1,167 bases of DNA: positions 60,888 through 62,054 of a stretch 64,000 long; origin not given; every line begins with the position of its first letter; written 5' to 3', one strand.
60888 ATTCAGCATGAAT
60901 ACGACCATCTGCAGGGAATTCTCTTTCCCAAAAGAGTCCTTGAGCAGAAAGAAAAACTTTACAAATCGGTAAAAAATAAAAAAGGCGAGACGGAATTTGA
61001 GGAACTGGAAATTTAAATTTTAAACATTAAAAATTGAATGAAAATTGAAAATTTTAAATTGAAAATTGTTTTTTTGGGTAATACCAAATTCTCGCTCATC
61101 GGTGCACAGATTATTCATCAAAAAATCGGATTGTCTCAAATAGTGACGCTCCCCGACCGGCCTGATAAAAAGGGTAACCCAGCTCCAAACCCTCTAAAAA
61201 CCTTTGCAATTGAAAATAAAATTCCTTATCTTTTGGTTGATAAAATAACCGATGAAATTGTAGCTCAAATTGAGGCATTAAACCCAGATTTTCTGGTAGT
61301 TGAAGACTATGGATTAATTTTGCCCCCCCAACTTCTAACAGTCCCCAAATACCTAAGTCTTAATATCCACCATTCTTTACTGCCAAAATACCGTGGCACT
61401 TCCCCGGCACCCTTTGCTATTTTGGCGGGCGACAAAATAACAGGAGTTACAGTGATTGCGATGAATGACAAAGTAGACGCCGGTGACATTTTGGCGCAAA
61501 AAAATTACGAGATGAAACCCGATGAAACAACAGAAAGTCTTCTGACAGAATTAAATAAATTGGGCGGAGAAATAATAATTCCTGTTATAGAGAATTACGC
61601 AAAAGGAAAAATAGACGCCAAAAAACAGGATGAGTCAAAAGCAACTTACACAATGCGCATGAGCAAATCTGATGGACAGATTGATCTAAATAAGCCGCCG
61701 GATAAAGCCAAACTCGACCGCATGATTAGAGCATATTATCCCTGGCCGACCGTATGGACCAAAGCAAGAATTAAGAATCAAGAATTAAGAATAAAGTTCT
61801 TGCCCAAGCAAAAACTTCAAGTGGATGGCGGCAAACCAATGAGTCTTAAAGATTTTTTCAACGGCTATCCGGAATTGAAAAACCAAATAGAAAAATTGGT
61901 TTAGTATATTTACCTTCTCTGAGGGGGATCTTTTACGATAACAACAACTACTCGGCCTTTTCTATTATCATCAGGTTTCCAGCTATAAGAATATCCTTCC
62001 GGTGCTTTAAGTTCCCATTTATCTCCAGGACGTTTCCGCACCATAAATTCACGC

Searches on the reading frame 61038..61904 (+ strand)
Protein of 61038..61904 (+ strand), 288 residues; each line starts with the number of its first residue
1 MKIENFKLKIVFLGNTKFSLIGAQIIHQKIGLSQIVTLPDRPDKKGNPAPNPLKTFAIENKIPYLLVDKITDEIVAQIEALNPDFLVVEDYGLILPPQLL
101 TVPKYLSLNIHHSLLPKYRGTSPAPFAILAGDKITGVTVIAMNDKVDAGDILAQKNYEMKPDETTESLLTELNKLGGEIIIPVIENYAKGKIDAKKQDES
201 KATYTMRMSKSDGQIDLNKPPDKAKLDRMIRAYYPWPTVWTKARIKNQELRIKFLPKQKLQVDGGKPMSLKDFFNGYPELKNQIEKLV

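Call 8: search_protein_families(library=pfam, proteins=[window:61038-61904:+])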
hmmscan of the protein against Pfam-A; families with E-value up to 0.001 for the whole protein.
window:61038-61904:+ (288 aa): 2 families
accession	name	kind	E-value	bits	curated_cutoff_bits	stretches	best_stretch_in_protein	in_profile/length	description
PF00551.24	Formyl_trans_N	-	3.8e-33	115.2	26.1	1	9-183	2-180/181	Formyl transferase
PF02911.23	Formyl_trans_C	-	2.3e-08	34.6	21.1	1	207-252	1-42/100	Formyl transferase, C-terminal domain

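Call 9: find_encoding_contigs(protein=window:61038-61904:+, flank=10000, max_places=6)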
Protein window:61038-61904:+ (288 aa): no gene with exactly this product is on record in the collection.
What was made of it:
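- Tried and rejected: Exact look-up of fmt (call 9).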
